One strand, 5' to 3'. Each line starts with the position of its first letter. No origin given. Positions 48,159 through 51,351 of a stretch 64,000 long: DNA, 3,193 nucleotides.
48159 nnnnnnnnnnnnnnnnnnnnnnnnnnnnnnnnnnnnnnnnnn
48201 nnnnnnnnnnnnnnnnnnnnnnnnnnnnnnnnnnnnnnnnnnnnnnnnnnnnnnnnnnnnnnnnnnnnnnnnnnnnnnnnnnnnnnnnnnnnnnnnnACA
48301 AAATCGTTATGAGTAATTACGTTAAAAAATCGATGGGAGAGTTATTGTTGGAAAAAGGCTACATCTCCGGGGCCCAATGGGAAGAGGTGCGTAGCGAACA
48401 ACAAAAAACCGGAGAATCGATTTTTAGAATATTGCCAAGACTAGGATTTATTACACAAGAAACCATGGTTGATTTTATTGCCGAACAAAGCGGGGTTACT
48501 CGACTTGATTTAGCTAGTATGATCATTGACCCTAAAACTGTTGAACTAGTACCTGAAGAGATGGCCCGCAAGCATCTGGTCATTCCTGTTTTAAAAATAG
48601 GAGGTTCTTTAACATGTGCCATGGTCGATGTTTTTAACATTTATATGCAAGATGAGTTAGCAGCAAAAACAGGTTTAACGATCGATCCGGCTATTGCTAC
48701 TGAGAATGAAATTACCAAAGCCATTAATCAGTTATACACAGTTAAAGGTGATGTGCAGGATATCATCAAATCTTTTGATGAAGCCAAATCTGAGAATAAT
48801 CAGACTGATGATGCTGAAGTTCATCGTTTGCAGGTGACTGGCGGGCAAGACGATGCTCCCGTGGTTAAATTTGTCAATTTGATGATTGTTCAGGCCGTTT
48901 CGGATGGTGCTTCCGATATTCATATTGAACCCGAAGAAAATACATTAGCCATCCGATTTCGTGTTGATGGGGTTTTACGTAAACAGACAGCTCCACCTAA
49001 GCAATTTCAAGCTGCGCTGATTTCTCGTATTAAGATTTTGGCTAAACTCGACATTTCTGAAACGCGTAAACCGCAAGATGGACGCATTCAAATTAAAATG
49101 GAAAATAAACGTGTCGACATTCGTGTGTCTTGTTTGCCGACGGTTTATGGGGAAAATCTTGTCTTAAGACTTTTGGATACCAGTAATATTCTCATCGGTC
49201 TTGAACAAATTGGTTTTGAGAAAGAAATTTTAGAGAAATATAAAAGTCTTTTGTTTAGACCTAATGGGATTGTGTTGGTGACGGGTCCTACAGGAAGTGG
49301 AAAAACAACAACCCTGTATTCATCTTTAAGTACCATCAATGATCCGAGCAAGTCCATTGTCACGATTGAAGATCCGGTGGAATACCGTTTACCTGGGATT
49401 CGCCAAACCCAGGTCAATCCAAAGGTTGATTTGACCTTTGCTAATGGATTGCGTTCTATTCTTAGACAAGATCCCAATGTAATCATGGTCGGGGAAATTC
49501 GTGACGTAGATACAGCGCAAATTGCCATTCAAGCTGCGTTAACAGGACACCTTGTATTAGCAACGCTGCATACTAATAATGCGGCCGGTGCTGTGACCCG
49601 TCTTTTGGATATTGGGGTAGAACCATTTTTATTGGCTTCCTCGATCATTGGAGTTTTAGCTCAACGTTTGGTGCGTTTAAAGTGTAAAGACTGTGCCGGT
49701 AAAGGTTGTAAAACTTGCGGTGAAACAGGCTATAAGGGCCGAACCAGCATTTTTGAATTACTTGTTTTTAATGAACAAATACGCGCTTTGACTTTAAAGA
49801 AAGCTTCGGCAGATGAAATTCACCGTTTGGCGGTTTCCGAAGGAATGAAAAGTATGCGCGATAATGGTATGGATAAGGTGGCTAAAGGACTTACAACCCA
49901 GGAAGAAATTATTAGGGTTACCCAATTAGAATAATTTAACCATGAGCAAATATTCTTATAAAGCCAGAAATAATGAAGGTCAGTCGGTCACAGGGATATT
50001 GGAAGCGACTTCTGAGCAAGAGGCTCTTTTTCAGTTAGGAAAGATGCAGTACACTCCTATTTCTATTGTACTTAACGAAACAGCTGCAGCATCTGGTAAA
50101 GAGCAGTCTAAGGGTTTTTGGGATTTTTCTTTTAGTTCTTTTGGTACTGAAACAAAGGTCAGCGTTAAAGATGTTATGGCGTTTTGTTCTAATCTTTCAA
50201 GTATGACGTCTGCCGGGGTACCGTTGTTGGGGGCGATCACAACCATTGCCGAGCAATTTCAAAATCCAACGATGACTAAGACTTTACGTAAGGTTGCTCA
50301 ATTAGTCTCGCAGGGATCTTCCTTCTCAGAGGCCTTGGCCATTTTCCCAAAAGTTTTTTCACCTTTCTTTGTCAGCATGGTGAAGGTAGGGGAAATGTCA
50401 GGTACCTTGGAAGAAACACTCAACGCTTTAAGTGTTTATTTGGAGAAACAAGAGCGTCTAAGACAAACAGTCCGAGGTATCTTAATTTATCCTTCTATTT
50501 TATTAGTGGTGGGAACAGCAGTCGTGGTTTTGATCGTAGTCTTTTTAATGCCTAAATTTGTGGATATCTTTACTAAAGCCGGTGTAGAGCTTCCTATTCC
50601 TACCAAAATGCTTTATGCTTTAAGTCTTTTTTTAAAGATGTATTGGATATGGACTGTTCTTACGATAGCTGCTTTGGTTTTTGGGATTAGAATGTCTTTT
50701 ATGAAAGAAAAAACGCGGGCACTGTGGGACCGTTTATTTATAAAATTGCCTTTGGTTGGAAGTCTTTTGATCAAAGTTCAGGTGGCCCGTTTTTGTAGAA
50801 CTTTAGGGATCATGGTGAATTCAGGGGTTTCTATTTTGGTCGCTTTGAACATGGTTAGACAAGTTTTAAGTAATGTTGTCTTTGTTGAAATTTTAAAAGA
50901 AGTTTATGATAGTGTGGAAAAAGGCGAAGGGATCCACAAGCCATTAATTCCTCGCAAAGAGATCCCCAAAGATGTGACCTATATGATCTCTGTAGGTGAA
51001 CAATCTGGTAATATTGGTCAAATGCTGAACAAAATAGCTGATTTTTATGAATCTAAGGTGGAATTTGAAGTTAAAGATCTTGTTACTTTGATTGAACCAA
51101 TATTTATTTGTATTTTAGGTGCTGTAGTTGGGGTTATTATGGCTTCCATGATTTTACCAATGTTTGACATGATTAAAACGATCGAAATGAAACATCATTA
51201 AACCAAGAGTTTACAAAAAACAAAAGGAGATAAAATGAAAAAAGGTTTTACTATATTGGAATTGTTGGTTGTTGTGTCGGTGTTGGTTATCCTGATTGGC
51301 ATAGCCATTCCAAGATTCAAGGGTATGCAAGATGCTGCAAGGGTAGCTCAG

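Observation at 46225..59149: Complete type IV pilus system encoded as one contiguous operon with secretin first and pilMNOP last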

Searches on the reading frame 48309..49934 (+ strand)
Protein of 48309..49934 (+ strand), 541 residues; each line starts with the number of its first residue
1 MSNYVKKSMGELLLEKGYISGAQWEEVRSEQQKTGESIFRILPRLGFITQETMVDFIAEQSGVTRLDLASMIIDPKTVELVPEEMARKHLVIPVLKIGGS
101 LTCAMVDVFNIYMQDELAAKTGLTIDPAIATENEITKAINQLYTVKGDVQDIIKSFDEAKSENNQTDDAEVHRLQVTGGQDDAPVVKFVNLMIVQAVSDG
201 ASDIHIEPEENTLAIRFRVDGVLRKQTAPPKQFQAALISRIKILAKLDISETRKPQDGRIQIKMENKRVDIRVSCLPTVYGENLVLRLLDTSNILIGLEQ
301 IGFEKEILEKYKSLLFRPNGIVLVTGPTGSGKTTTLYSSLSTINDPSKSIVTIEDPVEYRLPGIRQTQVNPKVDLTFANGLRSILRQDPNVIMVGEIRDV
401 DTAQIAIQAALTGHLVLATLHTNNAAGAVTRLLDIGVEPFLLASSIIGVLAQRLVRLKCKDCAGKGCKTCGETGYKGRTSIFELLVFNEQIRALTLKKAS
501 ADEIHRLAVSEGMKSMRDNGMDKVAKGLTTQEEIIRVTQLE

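Call 3: search_protein_families(library=pfam, proteins=[window:48309-49934:+], max_evalue=0.01)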
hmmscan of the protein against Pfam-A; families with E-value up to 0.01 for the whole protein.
window:48309-49934:+ (541 aa): 7 families
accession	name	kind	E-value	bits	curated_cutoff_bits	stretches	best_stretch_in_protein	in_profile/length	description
PF00437.27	T2SSE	-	6.8e-136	453.2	24.9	1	180-536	3-370/370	Type II/IV secretion system protein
PF05157.20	MshEN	-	1.2e-18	67.3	23.1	1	62-143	2-84/90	MshEN domain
PF25199.1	nSTAND_NTPase5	-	0.00037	20.8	34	1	305-358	26-81/145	Novel STAND NTPase 5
PF13191.12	AAA_16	-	0.0021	19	32.6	1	317-367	23-64/167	AAA ATPase domain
PF13401.12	AAA_22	-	0.0023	18.7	27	1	319-354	5-40/130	AAA domain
PF13555.12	AAA_29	-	0.0029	17.8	27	1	312-336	15-39/61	P-loop containing region of AAA domain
PF13476.12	AAA_23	-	0.0049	18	27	0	315-336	16-36/201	AAA domain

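Call 5: search_protein_families(library=ncbifam, proteins=[window:48309-49934:+], max_evalue=0.01)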
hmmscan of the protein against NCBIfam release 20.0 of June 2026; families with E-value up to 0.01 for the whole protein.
window:48309-49934:+ (541 aa): 26 families (the best 25 are shown)
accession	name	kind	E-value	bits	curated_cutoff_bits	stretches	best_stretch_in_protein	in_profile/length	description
TIGR02538.1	type_IV_pilB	equivalog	2.9e-178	594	675.65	2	9-463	2-460/564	type IV-A pilus assembly ATPase PilB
TIGR02533.1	type_II_gspE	equivalog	3.1e-176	586.8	630.25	2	80-463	3-387/486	type II secretion system ATPase GspE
NF053534.1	T4PilAsmATPsTfpB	equivalog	5.2e-137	457.7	850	2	49-463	64-480/584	type IV pilus assembly ATPase TfpB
NF007755.0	PRK10436.1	equivalog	4.2e-126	421.3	617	2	152-463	54-363/465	type II secretion system protein GspE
NF041000.1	ATPase_ComGA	equivalog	5.7e-81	271.4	300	1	192-456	3-266/267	competence type IV pilus ATPase ComGA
TIGR01420.1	pilT_fam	subfamily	1.1e-55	189.2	319.1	1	192-535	5-335/343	PilT/PilU family type 4a pilus ATPase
TIGR02525.1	plasmid_TraJ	equivalog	2.3e-28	99.3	368.3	1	285-434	121-271/372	plasmid transfer ATPase TraJ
TIGR02524.1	dot_icm_DotB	equivalog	6e-23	81.6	463.3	1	319-500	134-314/358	Dot/Icm type IV secretion system ATPase DotB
NF058587.1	archaellum_moto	equivalog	8.1e-20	71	550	1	311-432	267-393/527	archaellum flagellar ATPase motor FlaI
TIGR02782.1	TrbB_P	equivalog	2.4e-13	50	304.55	1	322-433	139-253/303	P-type conjugative transfer ATPase TrbB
NF010469.0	PRK13894.1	subfamily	1.7e-12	47.3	508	1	322-432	152-264/320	conjugal transfer ATPase TrbB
NF053672.1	bindosome_BasE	exception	3.6e-12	45.8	1000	1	321-451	272-408/512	bindosome assembly system ATPase subunit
TIGR03819.1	heli_sec_ATPase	hypoth_equivalog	4.5e-12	45.8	373.15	1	240-436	102-301/340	TadA family conjugal transfer-associated ATPase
NF012033.0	PRK15489.1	equivalog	5.3e-12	44.7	537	1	5-149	489-633/703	glycosyl transferase family protein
NF008411.1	PRK11234.1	equivalog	1.8e-11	43.2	1170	1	7-152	482-626/723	cyclic di-3',5'-guanylate-activated glycosyltransferase NfrB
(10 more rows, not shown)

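Call 32: search_solved_structures(query=window:48309-49934:+, show_alignments=0, max_evalue=1e-20)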
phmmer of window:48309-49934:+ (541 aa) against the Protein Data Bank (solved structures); distinct sequences matched with E-value up to 1e-20: 22.
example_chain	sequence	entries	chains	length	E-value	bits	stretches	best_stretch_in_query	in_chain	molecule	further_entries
3jc8_Ba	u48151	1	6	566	3.1e-143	481.2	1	8-463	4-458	Type IV-A pilus assembly ATPase PilB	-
6f8l_G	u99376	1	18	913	5.1e-139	467.3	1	7-463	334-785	Type IV pilus assembly protein PilF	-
5zfr_A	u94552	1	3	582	2.1e-137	461.9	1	8-463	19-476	Type IV pilus biogenesis ATPase PilB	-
6olj_C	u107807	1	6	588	4.3e-135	454.3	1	7-463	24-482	Type IV pilus biogenesis ATPase PilB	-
5tsg_B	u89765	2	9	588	1e-134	453.1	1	7-463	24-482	Type IV pilus biogenesis ATPase PilB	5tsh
4kss_A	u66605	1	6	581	1.2e-123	416.5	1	179-463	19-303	Type II secretion system protein E, hemolysin-coregulated protein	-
4ksr_A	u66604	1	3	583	1.2e-123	416.5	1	179-463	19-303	Type II secretion system protein E, Hemolysin-coregulated protein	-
1p9r_A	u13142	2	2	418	4.2e-123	414.8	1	178-463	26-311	General secretion pathway protein E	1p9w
4pht_A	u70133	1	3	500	7.3e-123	414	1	178-463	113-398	General secretory pathway protein E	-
5oiu_A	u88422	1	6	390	2.9e-109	369.1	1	181-463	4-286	Type IV pilus assembly protein PilF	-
5it5_F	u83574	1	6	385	1.2e-108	367.1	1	186-463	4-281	ATP binding motif-containing protein PilF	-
6ejf_A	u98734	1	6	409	1.4e-108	366.9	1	186-463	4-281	Type IV pilus assembly protein PilF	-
5fl3_A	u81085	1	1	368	2.4e-35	125.3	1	194-455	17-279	PILI RETRACTION PROTEIN PILT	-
3jvu_A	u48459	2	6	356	9.7e-33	116.7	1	195-450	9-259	Twitching mobility protein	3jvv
5zfq_A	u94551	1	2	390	7.7e-32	113.8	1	298-436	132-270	Twitching motility pilus retraction protein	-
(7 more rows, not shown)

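Call 91: list_cluster_members(proteins=[P0001, P0016, window:48309-49934:+, window:49942-51201:+, window:51235-51675:+, window:51702-52142:+, window:47920-48297:+, window:58700-59149:+, window:54754-55947:+, window:58118-58684:+])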
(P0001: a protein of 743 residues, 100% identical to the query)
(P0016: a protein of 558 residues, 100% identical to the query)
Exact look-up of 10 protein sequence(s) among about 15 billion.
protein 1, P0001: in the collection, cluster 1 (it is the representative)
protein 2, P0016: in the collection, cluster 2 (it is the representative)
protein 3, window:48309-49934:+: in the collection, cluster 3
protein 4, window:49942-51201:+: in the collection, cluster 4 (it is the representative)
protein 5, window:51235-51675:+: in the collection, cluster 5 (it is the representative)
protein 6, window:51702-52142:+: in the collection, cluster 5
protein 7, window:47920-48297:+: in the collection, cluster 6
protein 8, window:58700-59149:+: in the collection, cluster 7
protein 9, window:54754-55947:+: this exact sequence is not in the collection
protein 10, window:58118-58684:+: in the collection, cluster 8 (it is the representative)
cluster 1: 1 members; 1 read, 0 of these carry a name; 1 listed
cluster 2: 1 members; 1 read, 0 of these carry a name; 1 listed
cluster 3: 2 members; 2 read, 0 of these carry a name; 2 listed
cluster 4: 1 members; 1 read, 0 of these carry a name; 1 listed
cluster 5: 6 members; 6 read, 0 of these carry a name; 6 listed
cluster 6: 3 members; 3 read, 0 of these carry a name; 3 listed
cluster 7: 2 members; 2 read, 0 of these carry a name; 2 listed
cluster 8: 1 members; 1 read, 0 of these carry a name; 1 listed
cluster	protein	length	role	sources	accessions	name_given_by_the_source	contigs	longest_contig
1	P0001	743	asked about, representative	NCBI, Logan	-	-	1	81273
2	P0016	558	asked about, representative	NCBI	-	-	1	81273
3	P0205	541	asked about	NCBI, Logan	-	-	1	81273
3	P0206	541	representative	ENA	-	-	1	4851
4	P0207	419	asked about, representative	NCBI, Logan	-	-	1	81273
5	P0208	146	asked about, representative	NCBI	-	-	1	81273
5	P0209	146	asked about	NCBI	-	-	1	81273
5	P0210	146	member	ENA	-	-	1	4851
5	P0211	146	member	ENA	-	-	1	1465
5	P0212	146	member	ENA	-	-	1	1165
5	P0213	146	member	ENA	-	-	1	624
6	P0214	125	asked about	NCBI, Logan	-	-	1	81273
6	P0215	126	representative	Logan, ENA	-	-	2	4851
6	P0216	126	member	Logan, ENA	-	-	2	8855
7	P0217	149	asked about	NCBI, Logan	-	-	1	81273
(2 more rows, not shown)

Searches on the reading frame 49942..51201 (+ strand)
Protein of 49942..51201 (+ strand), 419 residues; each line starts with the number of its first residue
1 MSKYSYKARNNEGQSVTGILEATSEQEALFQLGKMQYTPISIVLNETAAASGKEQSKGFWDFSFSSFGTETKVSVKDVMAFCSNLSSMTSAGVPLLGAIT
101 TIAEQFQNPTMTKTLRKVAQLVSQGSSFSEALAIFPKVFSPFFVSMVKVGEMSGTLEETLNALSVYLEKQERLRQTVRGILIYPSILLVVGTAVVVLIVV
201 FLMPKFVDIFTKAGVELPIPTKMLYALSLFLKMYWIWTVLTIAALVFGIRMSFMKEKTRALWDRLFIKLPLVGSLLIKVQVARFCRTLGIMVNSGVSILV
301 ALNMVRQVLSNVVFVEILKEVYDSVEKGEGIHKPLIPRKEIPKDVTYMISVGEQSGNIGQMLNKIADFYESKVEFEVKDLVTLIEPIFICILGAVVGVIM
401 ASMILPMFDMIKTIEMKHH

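Call 3: search_protein_families(library=pfam, proteins=[window:49942-51201:+], max_evalue=0.01)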
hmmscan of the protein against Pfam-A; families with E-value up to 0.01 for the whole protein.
window:49942-51201:+ (419 aa): 1 family
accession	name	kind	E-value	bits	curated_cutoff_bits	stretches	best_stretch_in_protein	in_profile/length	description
PF00482.28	T2SSF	-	1.3e-61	206.5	25.2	2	81-204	1-125/125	Type II secretion system (T2SS), protein F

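Call 5: search_protein_families(library=ncbifam, proteins=[window:49942-51201:+], max_evalue=0.01)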
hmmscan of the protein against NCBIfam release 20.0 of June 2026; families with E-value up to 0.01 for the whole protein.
window:49942-51201:+ (419 aa): 7 families
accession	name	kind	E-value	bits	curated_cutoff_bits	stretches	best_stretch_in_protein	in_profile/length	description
TIGR02120.1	GspF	equivalog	9.8e-105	351.1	424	1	4-413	1-400/401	type II secretion system inner membrane protein GspF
NF052606.1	T4PiliAsmPilCMyx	equivalog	9.3e-92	308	700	1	3-414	21-418/419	type IV pilus assembly protein PilC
NF052607.1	T4PiliAsmPilCThrm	equivalog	3e-89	299.9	700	1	1-414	1-404/406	type IV pilus assembly protein PilC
NF047826.1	T3SSXpsF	equivalog_domain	8.4e-70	235.6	650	1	1-414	1-404/405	type II secretion system protein XpsF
NF007861.0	PRK10573.1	equivalog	3.9e-69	233.6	401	1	4-412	7-396/401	protein transport protein HofC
NF041012.2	T4P_ComGB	equivalog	1.7e-44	152.5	240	1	79-412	4-332/332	competence type IV pilus assembly protein ComGB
NF045751.1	MPN385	equivalog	0.0093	16.7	120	1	350-413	39-102/105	MPN385 family protein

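Call 9: find_related_loci(query=window:49942-51201:+, collection=genome_contigs, flank=10000)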
Query window:49942-51201:+ (419 aa) in genome_contigs; peptide patterns used: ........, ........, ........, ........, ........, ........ (x = any residue, [..] = any of these).
94 stretches matched a pattern; 66 encode a relative of the query (tblastn E <= 1e-3); 66 distinct loci.
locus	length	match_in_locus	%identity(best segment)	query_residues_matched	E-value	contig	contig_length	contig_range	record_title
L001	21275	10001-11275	72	1-418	0e+0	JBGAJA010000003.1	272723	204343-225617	MAG: Candidatus Omnitrophota bacterium isolate MAG_AAO_H125.54 AAOH125-54_opera_contig_199, whole genome shotgun sequenc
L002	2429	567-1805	53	1-414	4e-155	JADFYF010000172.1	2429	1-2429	MAG: Candidatus Omnitrophota bacterium isolate nDJH6bin18 nDJH6_bin18_NODE_172_length_2429_cov_1.348393, whole genome sh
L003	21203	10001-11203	31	1-414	1e-73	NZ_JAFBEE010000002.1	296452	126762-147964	Alkaliphilus hydrothermalis strain DSM 25890 Ga0454045_02, whole genome shotgun sequence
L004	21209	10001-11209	32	1-416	2e-72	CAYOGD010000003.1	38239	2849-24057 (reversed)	MAG TPA_asm: uncultured Alkaliphilus sp. isolate binchicken_co157_49 genome assembly, contig: NODE_2068_length_38239_cov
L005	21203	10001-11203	33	1-415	2e-72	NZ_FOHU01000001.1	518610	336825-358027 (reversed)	Natronincola peptidivorans strain DSM 18979, whole genome shotgun sequence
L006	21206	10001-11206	33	1-410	2e-71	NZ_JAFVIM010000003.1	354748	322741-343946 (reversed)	Massilia oculi strain HYUMC2021 contig3, whole genome shotgun sequence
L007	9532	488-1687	33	4-410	3e-71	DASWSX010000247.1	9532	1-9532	MAG TPA_asm: Telluria sp. isolate SMAG_U3560 k141_492928, whole genome shotgun sequence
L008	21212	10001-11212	33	1-412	8e-70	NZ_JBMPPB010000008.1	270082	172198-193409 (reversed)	Undibacterium sp. Ren11W NODE_8_length_270082_cov_56.259557_8, whole genome shotgun sequence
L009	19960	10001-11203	33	4-410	1e-69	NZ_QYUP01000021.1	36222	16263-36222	Massilia cavernae strain K1S02-61 Segkk20, whole genome shotgun sequence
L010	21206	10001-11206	33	1-410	1e-69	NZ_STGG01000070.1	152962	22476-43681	Massilia sp. HP4 HP4_ctg70, whole genome shotgun sequence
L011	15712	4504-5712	32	1-410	2e-69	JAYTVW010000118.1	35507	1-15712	MAG: Rhodocyclales bacterium isolate GFS_5745 GFS_5745_117, whole genome shotgun sequence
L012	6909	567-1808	32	1-419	3e-69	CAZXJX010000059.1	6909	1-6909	MAG TPA_asm: uncultured Planctomycetia bacterium isolate SRP090828_co1_14 genome assembly, contig: NODE_2464_length_6909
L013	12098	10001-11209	34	1-412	3e-69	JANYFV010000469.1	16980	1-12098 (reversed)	MAG: Undibacterium sp. isolate 339R_metabinner_88_sub 339R_k141_627294, whole genome shotgun sequence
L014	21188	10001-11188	35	1-410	7e-69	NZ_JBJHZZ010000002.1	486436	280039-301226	Candidatus Clostridium stratigraminis strain WILCCON 0185 NODE_2_length_486436_cov_201.145014, whole genome shotgun sequ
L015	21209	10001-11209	32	1-410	6e-69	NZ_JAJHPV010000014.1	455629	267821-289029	Massilia agrisoli strain MAHUQ-52 GCM70020059_14, whole genome shotgun sequence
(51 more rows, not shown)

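Call 12: search_protein_families(library=pfam, proteins=[L001:11322-11765:+, L001:11738-12223:+, L001:12251-12715:+, L001:12748-14040:+, L001:14004-15221:+, L001:15218-15640:+, L001:15759-17468:+, L001:17468-17995:+, L001:17985-18530:+, L001:18565-19002:+], max_evalue=0.01)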
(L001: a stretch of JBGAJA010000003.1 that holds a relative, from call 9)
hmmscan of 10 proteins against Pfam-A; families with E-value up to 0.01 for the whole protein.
L001:11322-11765:+ (147 aa): 2 families
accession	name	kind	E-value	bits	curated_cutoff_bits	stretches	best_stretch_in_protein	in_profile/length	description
PF08334.16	T2SSG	-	5.6e-07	30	21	1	30-121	4-95/108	Type II secretion system (T2SS), protein G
PF07963.17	N_methyl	-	5.3e-05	23.1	21.2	1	2-25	4-27/27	Prokaryotic N-terminal methylation motif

L001:11738-12223:+ (161 aa): 2 families
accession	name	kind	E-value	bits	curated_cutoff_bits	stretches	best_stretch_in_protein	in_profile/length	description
PF07963.17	N_methyl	-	2.8e-06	27.1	21.2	1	14-39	2-27/27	Prokaryotic N-terminal methylation motif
PF08334.16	T2SSG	-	4.9e-06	27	21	1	44-135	4-95/108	Type II secretion system (T2SS), protein G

L001:12251-12715:+ (154 aa): 2 families
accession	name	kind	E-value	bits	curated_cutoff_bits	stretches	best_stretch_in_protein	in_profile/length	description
PF07963.17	N_methyl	-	9.4e-06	25.4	21.2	1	9-32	4-27/27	Prokaryotic N-terminal methylation motif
PF08334.16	T2SSG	-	0.00033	21.1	21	1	37-127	4-94/108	Type II secretion system (T2SS), protein G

L001:12748-14040:+ (430 aa): 2 families
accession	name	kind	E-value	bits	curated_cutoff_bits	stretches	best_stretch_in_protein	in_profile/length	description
PF13385.13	Laminin_G_3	-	1e-14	55.4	27.6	1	214-360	4-150/151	Concanavalin A-like lectin/glucanases superfamily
PF07963.17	N_methyl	-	0.00091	19.2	21.2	1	1-26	1-26/27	Prokaryotic N-terminal methylation motif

L001:14004-15221:+ (405 aa): 2 families
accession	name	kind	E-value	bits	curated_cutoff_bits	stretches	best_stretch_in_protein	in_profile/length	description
PF13385.13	Laminin_G_3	-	1.7e-22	80.6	27.6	1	245-372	16-150/151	Concanavalin A-like lectin/glucanases superfamily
PF14341.11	PilX_N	-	2e-05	24.9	25.5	1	31-73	7-49/51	PilX N-terminal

L001:15218-15640:+ (140 aa): 1 family
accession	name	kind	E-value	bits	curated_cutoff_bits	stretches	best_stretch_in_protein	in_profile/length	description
PF07963.17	N_methyl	-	1.6e-05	24.7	21.2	1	13-36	3-26/27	Prokaryotic N-terminal methylation motif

L001:15759-17468:+ (569 aa): 3 families
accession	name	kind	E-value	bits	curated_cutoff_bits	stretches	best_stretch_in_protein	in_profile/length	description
PF11104.14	PilM_2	-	1e-19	71.1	27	1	31-392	1-335/340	Type IV pilus assembly protein PilM;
PF14450.12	FtsA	-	0.00068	20.4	31.8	1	220-364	1-112/127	Cell division protein FtsA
PF05137.18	PilN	-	0.00094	19.6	22.8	1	491-563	9-78/78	Fimbrial assembly protein (PilN)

L001:17468-17995:+ (175 aa): 1 family
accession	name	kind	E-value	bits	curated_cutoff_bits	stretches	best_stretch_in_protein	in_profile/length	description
PF04350.18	PilO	-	1.2e-06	29.1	22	1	59-164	35-137/145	Pilus assembly protein, PilO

L001:17985-18530:+ (181 aa): 0 families

L001:18565-19002:+ (145 aa): 0 families
